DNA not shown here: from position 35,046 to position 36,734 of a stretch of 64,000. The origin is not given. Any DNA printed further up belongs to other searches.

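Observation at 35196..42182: Pyrrolysine-free MtmB-family methyltransferase with a cognate corrinoid protein, divergently paired with a Liv-type ABC importer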

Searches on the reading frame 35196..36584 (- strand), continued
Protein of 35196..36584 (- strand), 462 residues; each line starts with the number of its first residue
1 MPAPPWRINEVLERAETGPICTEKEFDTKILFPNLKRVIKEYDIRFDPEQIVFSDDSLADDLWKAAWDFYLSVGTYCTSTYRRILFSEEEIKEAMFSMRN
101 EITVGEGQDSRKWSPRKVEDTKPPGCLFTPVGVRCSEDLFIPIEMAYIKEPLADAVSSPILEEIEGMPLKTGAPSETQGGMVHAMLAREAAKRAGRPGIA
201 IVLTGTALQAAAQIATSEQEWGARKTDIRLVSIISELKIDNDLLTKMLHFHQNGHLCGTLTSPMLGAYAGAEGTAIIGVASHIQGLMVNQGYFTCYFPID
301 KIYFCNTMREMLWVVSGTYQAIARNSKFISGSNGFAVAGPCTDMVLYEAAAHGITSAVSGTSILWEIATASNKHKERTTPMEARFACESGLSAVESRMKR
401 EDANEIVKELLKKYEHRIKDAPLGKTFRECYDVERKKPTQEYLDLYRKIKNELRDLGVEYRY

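Call 69: list_cluster_members(proteins=[P0368, P0439, P0411, P0444, P0372, P0374, P0400, P0398, P0443, P0390])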
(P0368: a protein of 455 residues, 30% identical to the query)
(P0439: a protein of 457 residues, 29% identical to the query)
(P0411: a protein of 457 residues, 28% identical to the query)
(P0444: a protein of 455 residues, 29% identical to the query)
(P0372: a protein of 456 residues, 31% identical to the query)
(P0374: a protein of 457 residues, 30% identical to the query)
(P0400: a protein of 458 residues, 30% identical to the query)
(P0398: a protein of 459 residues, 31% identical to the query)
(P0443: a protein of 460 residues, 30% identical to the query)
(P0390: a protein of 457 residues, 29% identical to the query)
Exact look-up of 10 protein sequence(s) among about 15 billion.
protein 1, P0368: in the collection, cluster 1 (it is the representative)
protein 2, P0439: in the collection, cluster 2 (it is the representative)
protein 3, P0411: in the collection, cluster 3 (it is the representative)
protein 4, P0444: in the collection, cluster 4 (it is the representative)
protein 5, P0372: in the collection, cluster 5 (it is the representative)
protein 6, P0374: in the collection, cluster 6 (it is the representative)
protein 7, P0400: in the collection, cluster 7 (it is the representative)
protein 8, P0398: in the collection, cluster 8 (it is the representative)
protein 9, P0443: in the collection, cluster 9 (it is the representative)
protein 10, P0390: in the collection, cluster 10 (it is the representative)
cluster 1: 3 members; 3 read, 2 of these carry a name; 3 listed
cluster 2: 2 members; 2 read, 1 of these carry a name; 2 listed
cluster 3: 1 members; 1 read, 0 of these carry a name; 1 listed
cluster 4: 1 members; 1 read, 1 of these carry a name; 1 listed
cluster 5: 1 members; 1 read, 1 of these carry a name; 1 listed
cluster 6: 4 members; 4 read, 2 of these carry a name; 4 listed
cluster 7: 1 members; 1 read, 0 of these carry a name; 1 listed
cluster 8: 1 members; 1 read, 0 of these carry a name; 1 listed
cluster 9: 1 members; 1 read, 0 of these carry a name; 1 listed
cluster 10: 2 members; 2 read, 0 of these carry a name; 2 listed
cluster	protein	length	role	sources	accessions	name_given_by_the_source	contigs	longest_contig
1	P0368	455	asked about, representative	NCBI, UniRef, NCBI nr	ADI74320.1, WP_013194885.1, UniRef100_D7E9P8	Monomethylamine methyltransferase MtmB [Methanohalobium evestigatum Z-7303] | [methylamine--corrinoid protein] Co-methyltransferase n=1 Tax=Methanohalobium evestigatum ... | monomethylamine:corrinoid methyltransferase [Methanohalobium evestigatum]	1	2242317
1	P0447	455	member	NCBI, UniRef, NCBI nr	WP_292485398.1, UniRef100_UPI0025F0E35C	monomethylamine:corrinoid methyltransferase [Methanohalobium sp.] | monomethylamine:corrinoid methyltransferase n=1 Tax=Methanohalobium sp. TaxID=2837493 ...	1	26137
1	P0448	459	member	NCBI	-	-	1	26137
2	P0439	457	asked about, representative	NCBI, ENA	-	-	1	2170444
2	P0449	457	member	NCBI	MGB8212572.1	MAG: monomethylamine:corrinoid methyltransferase [Anaerolineales bacterium]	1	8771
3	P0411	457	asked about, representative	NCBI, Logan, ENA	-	-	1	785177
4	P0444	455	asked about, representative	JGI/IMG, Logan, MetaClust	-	\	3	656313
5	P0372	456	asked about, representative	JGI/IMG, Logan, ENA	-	methylamine--corrinoid protein Co-methyltransferase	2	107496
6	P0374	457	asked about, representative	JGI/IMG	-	methylamine--corrinoid protein Co-methyltransferase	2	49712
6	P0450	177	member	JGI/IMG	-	methylamine--corrinoid protein Co-methyltransferase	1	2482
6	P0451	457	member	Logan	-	-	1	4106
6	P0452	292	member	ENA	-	-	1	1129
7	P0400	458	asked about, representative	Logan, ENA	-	-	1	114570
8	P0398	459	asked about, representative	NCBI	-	-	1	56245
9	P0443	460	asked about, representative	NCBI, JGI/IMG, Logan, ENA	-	-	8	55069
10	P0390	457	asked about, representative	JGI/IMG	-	-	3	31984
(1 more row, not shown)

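Call 74: find_homologous_proteins(query=P0368, max_evalue=1e-40)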
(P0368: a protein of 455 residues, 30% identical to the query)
Query P0368 (455 aa): 90 proteins with E <= 1e-40 among 8000 candidates.
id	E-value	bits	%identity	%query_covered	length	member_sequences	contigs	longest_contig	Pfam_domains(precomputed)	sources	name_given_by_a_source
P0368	0.0e+0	1027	100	100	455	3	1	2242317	PF05369.19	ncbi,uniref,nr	ncbi:Monomethylamine methyltransferase MtmB [Methanohalobium evestigatum Z-7303]|uniref:[methylamine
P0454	1.2e-266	903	87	100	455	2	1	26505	PF05369.19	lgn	-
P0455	1.1e-222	758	70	100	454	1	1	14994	PF05369.19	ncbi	-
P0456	1.5e-221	754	70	100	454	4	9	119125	PF05369.19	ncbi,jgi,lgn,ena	-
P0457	2.4e-219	747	71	100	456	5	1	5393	PF05369.19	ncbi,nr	ncbi:MAG: monomethylamine:corrinoid methyltransferase [Methanosarcinales archaeon]|nr:monomethylamin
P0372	1.2e-218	745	71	100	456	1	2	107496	PF05369.19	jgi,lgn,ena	jgi:methylamine--corrinoid protein Co-methyltransferase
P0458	1.0e-215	735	69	100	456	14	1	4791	PF05369.19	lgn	-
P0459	2.7e-214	730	69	100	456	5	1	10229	PF05369.19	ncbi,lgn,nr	ncbi:MAG: monomethylamine:corrinoid methyltransferase [Methanococcoides sp.]|nr:monomethylamine:corr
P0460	2.3e-213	727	68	100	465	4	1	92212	PF05369.19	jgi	jgi:methylamine--corrinoid protein Co-methyltransferase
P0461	2.5e-212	724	69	99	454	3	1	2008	PF05369.19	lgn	-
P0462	4.4e-212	723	68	100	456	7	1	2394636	PF05369.19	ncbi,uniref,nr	ncbi:monomethylamine:corrinoid methyltransferase [Methanococcoides methylutens]|uniref:[methylamine-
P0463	1.0e-211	722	68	100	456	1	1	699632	PF05369.19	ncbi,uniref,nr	ncbi:methylamine--corrinoid protein Co-methyltransferase [Methanohalophilus levihalophilus]|uniref:m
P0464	5.9e-207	706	67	99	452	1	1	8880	PF05369.19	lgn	-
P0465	2.4e-205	701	67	99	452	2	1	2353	PF05369.19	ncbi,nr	ncbi:MAG: monomethylamine:corrinoid methyltransferase, partial [Firmicutes bacterium]|nr:monomethyla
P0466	3.2e-204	697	66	99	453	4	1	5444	PF05369.19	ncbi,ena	-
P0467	1.6e-203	695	67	100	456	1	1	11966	PF05369.19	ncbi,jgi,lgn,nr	ncbi:MAG: monomethylamine:corrinoid methyltransferase [Methanosarcinaceae archaeon]|nr:monomethylami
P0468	7.0e-199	679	64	100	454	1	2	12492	PF05369.19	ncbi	-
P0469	1.1e-198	679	65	99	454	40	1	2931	PF05369.19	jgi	-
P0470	1.2e-198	679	65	99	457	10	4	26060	PF05369.19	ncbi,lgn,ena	-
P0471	3.6e-197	674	64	99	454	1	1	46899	PF05369.19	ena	-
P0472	6.1e-193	660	64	99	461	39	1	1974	PF05369.19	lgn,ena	-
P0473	1.2e-192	659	64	99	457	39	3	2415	PF05369.19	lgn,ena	-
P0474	2.6e-191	654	63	99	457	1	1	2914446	PF05369.19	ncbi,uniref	ncbi:monomethylamine:corrinoid methyltransferase [Methanolobus sp. ZRKC2]|uniref:monomethylamine:cor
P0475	3.7e-191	654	63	99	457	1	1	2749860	PF05369.19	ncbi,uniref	ncbi:monomethylamine:corrinoid methyltransferase [Methanolobus sp. ZRKC3]|uniref:monomethylamine:cor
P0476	1.2e-190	652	62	100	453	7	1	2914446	PF05369.19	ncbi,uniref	ncbi:monomethylamine:corrinoid methyltransferase [Methanolobus sp. ZRKC2]|uniref:monomethylamine:cor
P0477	3.5e-190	651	67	92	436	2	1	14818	PF05369.19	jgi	jgi:methylamine--corrinoid protein Co-methyltransferase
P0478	5.8e-190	650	63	99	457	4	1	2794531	PF05369.19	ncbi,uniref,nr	ncbi:monomethylamine:corrinoid methyltransferase [Methanolobus sediminis]|uniref:[methylamine--corri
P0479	3.6e-189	647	62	98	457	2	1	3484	PF05369.19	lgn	-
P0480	1.1e-188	646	62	98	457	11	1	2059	PF05369.19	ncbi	-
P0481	3.4e-188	644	62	99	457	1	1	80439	PF05369.19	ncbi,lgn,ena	-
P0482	9.3e-188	643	62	99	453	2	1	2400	PF05369.19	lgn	-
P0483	1.1e-187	643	62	99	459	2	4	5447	PF05369.19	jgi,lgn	-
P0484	9.0e-187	640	62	99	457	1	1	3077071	PF05369.19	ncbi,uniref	ncbi:monomethylamine:corrinoid methyltransferase [Methanolobus sp. ZRKC4]|uniref:monomethylamine:cor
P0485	1.8e-186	639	62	99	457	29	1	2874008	PF05369.19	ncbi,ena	-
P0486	7.3e-186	637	62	99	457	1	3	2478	PF05369.19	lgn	-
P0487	1.1e-184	633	61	99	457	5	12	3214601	PF05369.19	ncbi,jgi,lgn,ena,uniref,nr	ncbi:MAG: methylamine---corrinoid protein Co-methyltransferase [Methanolobus sp.]|jgi:methylamine--c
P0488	3.3e-184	631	60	99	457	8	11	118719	PF05369.19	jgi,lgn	jgi:methylamine--corrinoid protein Co-methyltransferase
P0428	3.9e-183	628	60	99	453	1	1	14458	PF05369.19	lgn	-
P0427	1.9e-182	625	65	92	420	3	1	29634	PF05369.19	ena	-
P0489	5.9e-181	620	59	99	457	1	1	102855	PF05369.19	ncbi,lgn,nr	ncbi:MAG: monomethylamine:corrinoid methyltransferase [Methanolobus sp.]|nr:monomethylamine:corrinoi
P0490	1.7e-176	606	62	93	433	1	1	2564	PF05369.19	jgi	jgi:methylamine--corrinoid protein Co-methyltransferase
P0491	8.5e-175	600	58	99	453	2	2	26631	PF05369.19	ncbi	-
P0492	1.1e-171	590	56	98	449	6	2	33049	PF05369.19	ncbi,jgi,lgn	jgi:methylamine--corrinoid protein Co-methyltransferase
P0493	3.5e-171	588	57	100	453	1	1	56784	PF05369.19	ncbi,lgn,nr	ncbi:MAG: monomethylamine:corrinoid methyltransferase [Methanolobus sp.]|nr:monomethylamine:corrinoi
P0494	3.8e-171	588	57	99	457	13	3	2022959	PF05369.19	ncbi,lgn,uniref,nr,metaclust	ncbi:monomethylamine:corrinoid methyltransferase [Methanohalophilus halophilus]|uniref:[methylamine-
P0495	2.7e-167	575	54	99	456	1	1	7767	PF05369.19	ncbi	-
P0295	2.7e-167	575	54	99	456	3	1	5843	PF05369.19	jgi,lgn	jgi:methylamine--corrinoid protein Co-methyltransferase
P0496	1.4e-164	566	55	98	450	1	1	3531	PF05369.19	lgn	-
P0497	6.4e-143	495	61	76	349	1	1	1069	PF05369.19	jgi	-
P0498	9.1e-65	237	33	99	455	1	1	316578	PF05369.19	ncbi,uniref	ncbi:monomethylamine:corrinoid methyltransferase [Methanococcoides sp. LMO-2]|uniref:[methylamine--c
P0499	3.0e-63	232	33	100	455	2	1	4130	PF05369.19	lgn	-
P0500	1.0e-61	227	34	99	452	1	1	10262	PF05369.19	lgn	-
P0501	3.8e-61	226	33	97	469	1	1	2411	PF05369.19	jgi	jgi:methylamine---corrinoid protein Co-methyltransferase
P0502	1.2e-60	224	33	99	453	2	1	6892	PF05369.19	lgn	-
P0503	1.2e-59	221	32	98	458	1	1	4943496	PF05369.19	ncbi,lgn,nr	ncbi:MAG: monomethylamine:corrinoid methyltransferase [Candidatus Heimdallarchaeota archaeon]|nr:MAG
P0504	1.4e-58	217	33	99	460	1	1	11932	PF05369.19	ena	-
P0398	3.0e-58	216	32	98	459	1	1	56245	PF05369.19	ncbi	-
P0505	1.0e-57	214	33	99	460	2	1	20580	PF05369.19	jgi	jgi:methylamine--corrinoid protein Co-methyltransferase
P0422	1.1e-57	214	33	97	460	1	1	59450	PF05369.19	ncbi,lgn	ncbi:MAG: monomethylamine:corrinoid methyltransferase [Candidatus Thorarchaeota archaeon]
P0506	3.9e-57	212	33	99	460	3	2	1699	PF05369.19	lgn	-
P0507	3.5e-56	209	32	99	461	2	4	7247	PF05369.19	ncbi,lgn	-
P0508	3.9e-56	209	31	99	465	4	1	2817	PF05369.19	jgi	jgi:methylamine--corrinoid protein Co-methyltransferase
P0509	1.6e-55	207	32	98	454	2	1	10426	PF05369.19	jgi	-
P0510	8.2e-55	205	32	98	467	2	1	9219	PF05369.19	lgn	-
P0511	2.9e-54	203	32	97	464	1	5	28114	PF05369.19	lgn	-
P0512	3.1e-54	203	32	99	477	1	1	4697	PF05369.19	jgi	-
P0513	4.7e-54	202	30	98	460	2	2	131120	PF05369.19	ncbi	ncbi:MAG: monomethylamine:corrinoid methyltransferase [Candidatus Hodarchaeales archaeon]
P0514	3.6e-53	199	31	96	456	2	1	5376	PF05369.19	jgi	jgi:methylamine--corrinoid protein Co-methyltransferase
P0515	3.5e-52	196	32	98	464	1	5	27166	PF05369.19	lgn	-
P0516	6.3e-51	192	31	95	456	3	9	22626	PF05369.19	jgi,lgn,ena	jgi:methylamine--corrinoid protein Co-methyltransferase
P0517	1.1e-50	191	32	93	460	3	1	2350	PF05369.19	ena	-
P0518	6.1e-50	189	34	89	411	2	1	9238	PF05369.19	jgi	-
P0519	9.7e-50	188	31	93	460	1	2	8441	PF05369.19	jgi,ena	-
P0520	1.7e-49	187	30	92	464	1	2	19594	PF05369.19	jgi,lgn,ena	-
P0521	3.4e-49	186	30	97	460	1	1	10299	PF05369.19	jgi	jgi:methylamine--corrinoid protein Co-methyltransferase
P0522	3.8e-49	186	30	99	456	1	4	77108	PF05369.19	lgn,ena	-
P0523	4.4e-49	186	30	95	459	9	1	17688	PF05369.19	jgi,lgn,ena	-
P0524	8.7e-49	185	31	97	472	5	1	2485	PF05369.19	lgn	-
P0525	2.5e-48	183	30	95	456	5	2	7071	PF05369.19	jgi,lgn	jgi:methylamine--corrinoid protein Co-methyltransferase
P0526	2.2e-47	180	32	93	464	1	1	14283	PF05369.19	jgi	jgi:methylamine---corrinoid protein Co-methyltransferase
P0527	3.0e-47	180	30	97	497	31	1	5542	PF05369.19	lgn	-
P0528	2.3e-46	177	30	97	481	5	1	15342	PF05369.19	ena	-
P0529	6.3e-46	175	28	99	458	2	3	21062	PF05369.19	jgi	jgi:methylamine--corrinoid protein Co-methyltransferase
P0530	3.9e-45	173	29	97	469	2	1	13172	PF05369.19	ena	-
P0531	1.4e-44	171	30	99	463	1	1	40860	PF05369.19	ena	-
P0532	3.1e-44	170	30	97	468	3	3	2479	PF05369.19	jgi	jgi:methylamine--corrinoid protein Co-methyltransferase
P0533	3.9e-43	166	28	99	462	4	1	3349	PF05369.19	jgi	-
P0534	4.2e-42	163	29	96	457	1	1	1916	PF05369.19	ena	-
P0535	7.2e-42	162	30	97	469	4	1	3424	PF05369.19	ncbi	-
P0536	7.3e-41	159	28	93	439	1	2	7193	PF05369.19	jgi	-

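Call 78: search_protein_families(library=ncbifam, proteins=[window:35196-36584:-], max_evalue=0.00001)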
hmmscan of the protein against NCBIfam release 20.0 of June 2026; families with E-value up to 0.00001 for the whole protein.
window:35196-36584:- (462 aa): 0 families

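Call 86: search_protein_families(library=pfam, proteins=[L004:1700-2959:-, L008:1262-2188:+, L008:2215-3390:-, L008:3546-4574:+, L008:6194-7219:+, L008:7261-8265:+, L008:8254-9492:-], max_evalue=0.0001)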
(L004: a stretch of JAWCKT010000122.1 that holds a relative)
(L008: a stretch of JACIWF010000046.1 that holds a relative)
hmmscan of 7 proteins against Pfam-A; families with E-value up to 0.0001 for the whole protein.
L004:1700-2959:- (419 aa): 2 families
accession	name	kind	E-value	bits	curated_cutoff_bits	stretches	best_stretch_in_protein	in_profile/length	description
PF13458.12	Peripla_BP_6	-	2.3e-28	100.3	31.7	1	35-357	1-310/343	Periplasmic binding protein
PF01094.35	ANF_receptor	-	5.1e-20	72.3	25.4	1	55-344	2-294/353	Receptor family ligand binding region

L008:1262-2188:+ (308 aa): 1 family
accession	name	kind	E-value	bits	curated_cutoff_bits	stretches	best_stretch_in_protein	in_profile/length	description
PF02653.21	BPD_transp_2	-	3.1e-33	115.5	26.8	1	6-270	2-254/269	Branched-chain amino acid transport system / permease component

L008:2215-3390:- (391 aa): 4 families
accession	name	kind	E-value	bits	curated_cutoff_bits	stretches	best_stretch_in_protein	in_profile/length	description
PF00155.27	Aminotran_1_2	-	6.4e-79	266.2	19.7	1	32-372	1-347/361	Aminotransferase class I and II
PF01053.26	Cys_Met_Meta_PP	-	1.6e-07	30.7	27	1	97-206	72-174/381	Cys/Met metabolism PLP-dependent enzyme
PF00266.25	Aminotran_5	-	4.6e-06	26.3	21.5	1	87-205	55-175/371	Aminotransferase class-V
PF01041.23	DegT_DnrJ_EryC1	-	1.8e-05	24.6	19.8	1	96-205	43-145/360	DegT/DnrJ/EryC1/StrS aminotransferase family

L008:3546-4574:+ (342 aa): 1 family
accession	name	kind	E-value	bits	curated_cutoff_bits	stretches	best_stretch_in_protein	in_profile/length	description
PF02653.21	BPD_transp_2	-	1.4e-36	126.4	26.8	1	7-315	2-269/269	Branched-chain amino acid transport system / permease component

L008:6194-7219:+ (341 aa): 2 families
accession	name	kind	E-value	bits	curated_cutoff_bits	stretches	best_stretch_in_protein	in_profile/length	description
PF02826.25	2-Hacid_dh_C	-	8.7e-56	188.5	25.1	1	109-299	1-178/178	D-isomer specific 2-hydroxyacid dehydrogenase, NAD binding domain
PF00389.36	2-Hacid_dh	-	2.9e-25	88.9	24.6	1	18-331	10-134/134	D-isomer specific 2-hydroxyacid dehydrogenase, catalytic domain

L008:7261-8265:+ (334 aa): 1 family
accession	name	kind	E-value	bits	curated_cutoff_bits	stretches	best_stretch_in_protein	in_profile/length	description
PF00155.27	Aminotran_1_2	-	4.9e-44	151.4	19.7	1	5-301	2-333/361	Aminotransferase class I and II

L008:8254-9492:- (412 aa): 1 family
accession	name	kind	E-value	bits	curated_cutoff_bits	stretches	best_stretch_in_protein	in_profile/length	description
PF07690.21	MFS_1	-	4.5e-50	171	33.4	2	23-243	4-219/347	Major Facilitator Superfamily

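Call 94: find_encoding_contigs(protein=P0002, flank=8000, max_places=1)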
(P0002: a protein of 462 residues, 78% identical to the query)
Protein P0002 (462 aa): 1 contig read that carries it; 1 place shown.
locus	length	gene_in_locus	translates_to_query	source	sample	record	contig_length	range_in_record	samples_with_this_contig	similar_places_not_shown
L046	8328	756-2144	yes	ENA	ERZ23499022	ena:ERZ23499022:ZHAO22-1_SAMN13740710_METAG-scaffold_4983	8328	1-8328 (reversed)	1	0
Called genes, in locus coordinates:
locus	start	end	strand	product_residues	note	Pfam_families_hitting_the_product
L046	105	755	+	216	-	PF02607:B12-binding_2, PF02310:B12-binding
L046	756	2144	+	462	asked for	PF05369:MtmB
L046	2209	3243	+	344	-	PF02653:BPD_transp_2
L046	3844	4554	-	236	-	PF02463:SMC_N, PF00005:ABC_tran, PF09818:ABC_ATPase (faint), PF13304:AAA_21 (faint)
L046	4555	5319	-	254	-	PF00005:ABC_tran, PF13304:AAA_21 (faint)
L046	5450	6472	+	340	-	PF00389:2-Hacid_dh, PF00670:AdoHcyase_NAD (faint), PF02826:2-Hacid_dh_C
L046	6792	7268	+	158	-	PF27217:AF_0155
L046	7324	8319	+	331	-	PF00155:Aminotran_1_2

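Call 95: find_encoding_contigs(protein=P0005, flank=8000, max_places=1)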
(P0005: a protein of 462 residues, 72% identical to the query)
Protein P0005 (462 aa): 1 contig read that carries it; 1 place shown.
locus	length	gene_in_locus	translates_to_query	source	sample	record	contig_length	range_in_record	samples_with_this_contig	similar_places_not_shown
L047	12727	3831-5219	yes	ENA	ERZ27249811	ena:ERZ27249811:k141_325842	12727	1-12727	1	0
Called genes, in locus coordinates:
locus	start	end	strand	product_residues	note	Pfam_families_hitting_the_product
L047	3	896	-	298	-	?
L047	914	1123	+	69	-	-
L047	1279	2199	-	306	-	PF00892:EamA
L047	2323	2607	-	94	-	-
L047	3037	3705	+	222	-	PF02607:B12-binding_2, PF02310:B12-binding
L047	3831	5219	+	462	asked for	PF05369:MtmB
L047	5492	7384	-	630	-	PF00111:Fer2 (weak), PF17650:RACo_linker, PF17651:Raco_middle, PF14574:RACo_C_ter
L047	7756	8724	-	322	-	PF14582:Metallophos_3 (faint)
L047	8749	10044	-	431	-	PF04389:Peptidase_M28 (weak), PF01546:Peptidase_M20, PF07687:M20_dimer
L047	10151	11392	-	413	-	PF04389:Peptidase_M28, PF01546:Peptidase_M20 (weak)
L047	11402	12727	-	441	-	?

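Call 96: find_encoding_contigs(protein=P0010, flank=8000, max_places=1)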
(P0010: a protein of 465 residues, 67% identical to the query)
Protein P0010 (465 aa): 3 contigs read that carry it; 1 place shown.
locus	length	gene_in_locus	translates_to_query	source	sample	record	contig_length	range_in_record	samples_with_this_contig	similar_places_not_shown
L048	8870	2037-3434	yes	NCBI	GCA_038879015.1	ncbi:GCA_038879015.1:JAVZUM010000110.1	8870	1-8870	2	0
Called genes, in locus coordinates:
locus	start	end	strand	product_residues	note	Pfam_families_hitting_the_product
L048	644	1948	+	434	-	PF13433:Peripla_BP_5, PF13458:Peripla_BP_6, PF01094:ANF_receptor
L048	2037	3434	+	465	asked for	PF05369:MtmB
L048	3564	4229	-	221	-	PF02607:B12-binding_2, PF02310:B12-binding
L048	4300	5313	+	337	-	PF01208:URO-D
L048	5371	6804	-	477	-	PF00474:SSF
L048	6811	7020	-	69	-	-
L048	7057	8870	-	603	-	PF00111:Fer2 (weak), PF17650:RACo_linker, PF17651:Raco_middle, PF14574:RACo_C_ter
